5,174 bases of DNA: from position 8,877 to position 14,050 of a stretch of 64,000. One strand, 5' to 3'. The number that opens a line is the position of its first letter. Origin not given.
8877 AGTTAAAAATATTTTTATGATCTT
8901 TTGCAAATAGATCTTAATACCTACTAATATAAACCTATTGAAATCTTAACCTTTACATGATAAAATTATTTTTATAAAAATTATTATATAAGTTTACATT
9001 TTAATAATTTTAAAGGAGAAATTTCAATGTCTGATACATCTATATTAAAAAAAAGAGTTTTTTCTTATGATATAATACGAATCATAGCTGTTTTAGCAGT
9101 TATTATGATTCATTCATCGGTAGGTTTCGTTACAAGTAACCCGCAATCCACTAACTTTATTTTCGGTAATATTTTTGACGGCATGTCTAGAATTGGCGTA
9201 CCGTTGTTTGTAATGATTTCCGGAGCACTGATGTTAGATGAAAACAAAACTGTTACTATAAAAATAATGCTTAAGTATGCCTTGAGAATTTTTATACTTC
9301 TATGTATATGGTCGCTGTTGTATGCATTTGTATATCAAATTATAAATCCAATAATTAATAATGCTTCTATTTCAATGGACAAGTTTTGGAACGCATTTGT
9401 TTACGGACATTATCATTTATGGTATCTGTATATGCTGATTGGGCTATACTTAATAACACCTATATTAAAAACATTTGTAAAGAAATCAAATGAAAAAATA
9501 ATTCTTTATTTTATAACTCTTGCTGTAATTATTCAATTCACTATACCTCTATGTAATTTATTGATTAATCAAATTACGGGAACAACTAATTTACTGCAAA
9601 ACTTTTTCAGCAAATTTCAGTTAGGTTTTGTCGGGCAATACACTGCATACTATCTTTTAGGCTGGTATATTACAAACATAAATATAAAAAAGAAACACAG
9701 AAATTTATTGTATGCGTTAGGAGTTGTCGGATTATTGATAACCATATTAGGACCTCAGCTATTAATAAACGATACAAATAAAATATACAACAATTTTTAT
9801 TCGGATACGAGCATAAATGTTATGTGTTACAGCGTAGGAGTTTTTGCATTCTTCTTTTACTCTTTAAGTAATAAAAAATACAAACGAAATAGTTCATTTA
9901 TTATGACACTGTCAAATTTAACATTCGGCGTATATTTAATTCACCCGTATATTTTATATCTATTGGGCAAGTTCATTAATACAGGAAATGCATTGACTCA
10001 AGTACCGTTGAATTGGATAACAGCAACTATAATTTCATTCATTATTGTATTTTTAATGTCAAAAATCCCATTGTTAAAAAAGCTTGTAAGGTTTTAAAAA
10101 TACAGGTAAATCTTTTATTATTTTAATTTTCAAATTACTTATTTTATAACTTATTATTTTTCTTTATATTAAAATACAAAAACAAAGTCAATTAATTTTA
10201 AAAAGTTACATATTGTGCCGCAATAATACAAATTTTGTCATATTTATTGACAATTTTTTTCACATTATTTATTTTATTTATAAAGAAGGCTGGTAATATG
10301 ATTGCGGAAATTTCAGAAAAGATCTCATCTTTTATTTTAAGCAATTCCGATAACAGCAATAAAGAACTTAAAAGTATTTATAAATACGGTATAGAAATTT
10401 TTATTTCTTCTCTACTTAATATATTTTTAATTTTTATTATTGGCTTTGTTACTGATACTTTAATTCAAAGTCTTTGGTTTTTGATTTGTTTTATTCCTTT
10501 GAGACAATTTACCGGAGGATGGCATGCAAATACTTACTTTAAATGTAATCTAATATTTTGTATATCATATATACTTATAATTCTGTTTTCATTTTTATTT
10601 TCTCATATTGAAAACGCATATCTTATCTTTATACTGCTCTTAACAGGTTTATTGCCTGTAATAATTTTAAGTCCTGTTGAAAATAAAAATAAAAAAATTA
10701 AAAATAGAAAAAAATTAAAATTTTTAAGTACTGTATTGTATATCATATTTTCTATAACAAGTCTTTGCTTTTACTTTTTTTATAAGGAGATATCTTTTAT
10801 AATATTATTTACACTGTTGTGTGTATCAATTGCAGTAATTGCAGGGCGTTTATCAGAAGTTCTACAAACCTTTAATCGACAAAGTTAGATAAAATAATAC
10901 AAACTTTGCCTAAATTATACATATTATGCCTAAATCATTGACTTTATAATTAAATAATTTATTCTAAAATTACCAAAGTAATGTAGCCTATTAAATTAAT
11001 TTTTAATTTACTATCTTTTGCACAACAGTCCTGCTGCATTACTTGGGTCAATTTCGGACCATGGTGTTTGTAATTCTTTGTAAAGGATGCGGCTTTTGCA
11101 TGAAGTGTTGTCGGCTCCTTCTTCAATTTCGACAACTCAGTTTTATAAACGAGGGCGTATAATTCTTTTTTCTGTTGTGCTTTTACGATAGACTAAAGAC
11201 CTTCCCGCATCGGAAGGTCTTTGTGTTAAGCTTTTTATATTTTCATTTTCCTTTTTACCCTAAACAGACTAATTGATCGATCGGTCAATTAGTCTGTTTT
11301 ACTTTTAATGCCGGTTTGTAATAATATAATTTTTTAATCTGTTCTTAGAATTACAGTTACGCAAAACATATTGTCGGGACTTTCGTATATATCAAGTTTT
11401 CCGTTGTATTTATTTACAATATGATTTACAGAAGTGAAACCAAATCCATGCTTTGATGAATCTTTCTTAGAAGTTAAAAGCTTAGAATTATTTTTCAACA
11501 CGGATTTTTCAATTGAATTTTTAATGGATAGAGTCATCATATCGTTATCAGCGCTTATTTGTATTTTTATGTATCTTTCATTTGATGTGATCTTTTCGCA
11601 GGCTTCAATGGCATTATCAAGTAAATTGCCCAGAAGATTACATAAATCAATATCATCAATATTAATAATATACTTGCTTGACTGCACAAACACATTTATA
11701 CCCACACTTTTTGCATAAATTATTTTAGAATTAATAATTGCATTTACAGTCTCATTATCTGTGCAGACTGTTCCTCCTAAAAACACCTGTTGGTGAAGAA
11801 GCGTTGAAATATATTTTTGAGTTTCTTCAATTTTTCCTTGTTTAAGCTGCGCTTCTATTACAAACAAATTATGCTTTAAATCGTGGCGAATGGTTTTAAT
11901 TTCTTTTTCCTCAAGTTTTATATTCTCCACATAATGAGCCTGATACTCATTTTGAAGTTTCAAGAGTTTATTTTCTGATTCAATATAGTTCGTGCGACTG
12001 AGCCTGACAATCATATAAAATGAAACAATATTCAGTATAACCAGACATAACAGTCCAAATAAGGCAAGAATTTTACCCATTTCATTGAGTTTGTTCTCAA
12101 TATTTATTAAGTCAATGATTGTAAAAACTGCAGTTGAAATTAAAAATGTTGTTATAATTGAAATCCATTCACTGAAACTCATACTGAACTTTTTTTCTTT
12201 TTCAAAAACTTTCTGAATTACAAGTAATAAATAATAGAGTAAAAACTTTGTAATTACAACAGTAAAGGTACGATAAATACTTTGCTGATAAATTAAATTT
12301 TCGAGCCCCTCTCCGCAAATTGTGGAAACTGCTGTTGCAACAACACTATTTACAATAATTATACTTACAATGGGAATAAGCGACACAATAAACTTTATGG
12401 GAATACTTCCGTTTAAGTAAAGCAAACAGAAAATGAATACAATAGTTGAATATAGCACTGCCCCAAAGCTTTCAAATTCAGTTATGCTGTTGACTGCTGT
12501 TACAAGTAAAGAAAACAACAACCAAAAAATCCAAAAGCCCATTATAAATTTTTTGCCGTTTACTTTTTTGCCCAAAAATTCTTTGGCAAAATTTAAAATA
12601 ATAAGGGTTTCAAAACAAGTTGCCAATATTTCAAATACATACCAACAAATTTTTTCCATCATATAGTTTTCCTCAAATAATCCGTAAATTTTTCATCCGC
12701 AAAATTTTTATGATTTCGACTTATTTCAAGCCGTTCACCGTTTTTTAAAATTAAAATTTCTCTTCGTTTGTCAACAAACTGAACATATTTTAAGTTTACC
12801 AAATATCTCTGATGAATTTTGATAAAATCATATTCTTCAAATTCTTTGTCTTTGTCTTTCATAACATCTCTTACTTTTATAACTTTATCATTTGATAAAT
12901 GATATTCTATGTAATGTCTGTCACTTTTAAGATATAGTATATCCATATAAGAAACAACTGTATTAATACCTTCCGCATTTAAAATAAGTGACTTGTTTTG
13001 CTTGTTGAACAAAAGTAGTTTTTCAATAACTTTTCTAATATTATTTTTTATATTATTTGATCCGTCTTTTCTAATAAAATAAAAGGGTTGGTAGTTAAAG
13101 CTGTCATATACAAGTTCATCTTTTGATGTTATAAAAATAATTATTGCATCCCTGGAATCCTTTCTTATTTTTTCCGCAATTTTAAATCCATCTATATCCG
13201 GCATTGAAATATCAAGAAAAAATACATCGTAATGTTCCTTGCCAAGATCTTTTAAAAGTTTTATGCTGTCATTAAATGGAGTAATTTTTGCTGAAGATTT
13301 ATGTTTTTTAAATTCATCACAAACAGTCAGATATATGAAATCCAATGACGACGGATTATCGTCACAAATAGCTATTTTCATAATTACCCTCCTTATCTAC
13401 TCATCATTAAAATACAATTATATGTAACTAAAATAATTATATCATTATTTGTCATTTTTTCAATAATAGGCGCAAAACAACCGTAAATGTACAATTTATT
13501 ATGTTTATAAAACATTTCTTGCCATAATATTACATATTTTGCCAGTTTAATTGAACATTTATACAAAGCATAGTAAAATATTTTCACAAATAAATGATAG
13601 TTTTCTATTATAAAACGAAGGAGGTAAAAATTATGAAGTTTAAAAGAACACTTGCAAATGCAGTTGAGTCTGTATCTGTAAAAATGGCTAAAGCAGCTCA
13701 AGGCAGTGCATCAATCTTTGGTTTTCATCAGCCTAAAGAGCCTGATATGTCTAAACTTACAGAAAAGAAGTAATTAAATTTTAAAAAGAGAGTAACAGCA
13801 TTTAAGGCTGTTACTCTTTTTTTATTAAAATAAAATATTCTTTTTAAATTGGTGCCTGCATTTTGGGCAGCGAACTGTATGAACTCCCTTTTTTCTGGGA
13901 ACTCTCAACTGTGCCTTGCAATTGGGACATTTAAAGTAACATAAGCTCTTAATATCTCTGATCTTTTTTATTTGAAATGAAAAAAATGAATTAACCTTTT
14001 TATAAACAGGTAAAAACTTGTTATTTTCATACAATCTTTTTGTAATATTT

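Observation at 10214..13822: Split agr-type quorum-sensing locus: agrB and agrD lie 2.7 kb apart, separated by an RNA candidate and convergent agrA-agrC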

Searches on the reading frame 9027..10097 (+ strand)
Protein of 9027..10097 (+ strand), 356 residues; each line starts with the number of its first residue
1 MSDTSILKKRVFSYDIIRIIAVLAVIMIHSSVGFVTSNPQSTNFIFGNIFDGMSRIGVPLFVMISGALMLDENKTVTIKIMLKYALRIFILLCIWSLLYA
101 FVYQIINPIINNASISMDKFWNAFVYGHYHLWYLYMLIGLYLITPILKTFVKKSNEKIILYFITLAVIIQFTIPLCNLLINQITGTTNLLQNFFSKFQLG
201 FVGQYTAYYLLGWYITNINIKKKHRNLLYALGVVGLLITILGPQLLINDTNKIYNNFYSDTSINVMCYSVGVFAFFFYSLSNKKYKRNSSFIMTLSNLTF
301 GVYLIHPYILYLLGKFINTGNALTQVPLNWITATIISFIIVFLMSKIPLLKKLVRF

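Call 4: search_protein_families(library=pfam, proteins=[window:9027-10097:+], max_evalue=1)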
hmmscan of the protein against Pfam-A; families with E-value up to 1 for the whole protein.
window:9027-10097:+ (356 aa): 1 family
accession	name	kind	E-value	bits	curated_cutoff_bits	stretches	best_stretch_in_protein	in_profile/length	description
PF01757.29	Acyl_transf_3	-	1.7e-47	162.5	31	1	13-345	3-325/326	Acyltransferase domain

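Call 5: search_protein_families(library=ncbifam, proteins=[window:9027-10097:+], max_evalue=1)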
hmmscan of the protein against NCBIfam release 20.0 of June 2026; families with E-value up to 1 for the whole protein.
window:9027-10097:+ (356 aa): 0 families

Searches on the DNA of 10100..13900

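Call 9: search_rna_families(source=window, start=10100, end=13900, threshold=evalue, max_evalue=5, show_alignments=2)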
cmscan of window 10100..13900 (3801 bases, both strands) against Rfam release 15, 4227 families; matches with E-value up to 5: 8.
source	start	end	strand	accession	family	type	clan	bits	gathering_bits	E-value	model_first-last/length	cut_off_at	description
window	12507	12585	+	RF00616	LhrC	Gene; sRNA;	CL00114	27.3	110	0.37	1-111/111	no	Listeria LhrC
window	11333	11444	+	RF01873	PISRT1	Gene; lncRNA;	-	26.3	70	1.8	1-107/107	no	Polled intersex syndrome regulated transcript 1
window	13784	13826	+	RF04343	Plastid-psbA-2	Cis-reg;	CL00153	25.9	55.8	0.075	1-60/60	no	Plastid-psbA-2 3UTR RNA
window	13783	13900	-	RF04182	GibS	Gene; sRNA;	-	24.8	115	2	14-142/142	5'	GibS sRNA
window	11262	11299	+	RF03751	mir-7445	Gene; miRNA;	-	23.8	79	0.68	7-52/60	no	mir-7445 microRNA precursor family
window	11254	11301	-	RF03751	mir-7445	Gene; miRNA;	-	22.4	79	1.6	1-60/60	no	mir-7445 microRNA precursor family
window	10245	10311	+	RF02125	JPX_2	Gene; lncRNA;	-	18.4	48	1.9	1-69/69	no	JPX transcript, XIST activator conserved region 2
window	11384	11439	-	RF02218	ZNRD1-AS1_1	Gene; lncRNA;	-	17.2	50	3.4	1-68/68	no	ZNRD1 antisense RNA 1 conserved region 1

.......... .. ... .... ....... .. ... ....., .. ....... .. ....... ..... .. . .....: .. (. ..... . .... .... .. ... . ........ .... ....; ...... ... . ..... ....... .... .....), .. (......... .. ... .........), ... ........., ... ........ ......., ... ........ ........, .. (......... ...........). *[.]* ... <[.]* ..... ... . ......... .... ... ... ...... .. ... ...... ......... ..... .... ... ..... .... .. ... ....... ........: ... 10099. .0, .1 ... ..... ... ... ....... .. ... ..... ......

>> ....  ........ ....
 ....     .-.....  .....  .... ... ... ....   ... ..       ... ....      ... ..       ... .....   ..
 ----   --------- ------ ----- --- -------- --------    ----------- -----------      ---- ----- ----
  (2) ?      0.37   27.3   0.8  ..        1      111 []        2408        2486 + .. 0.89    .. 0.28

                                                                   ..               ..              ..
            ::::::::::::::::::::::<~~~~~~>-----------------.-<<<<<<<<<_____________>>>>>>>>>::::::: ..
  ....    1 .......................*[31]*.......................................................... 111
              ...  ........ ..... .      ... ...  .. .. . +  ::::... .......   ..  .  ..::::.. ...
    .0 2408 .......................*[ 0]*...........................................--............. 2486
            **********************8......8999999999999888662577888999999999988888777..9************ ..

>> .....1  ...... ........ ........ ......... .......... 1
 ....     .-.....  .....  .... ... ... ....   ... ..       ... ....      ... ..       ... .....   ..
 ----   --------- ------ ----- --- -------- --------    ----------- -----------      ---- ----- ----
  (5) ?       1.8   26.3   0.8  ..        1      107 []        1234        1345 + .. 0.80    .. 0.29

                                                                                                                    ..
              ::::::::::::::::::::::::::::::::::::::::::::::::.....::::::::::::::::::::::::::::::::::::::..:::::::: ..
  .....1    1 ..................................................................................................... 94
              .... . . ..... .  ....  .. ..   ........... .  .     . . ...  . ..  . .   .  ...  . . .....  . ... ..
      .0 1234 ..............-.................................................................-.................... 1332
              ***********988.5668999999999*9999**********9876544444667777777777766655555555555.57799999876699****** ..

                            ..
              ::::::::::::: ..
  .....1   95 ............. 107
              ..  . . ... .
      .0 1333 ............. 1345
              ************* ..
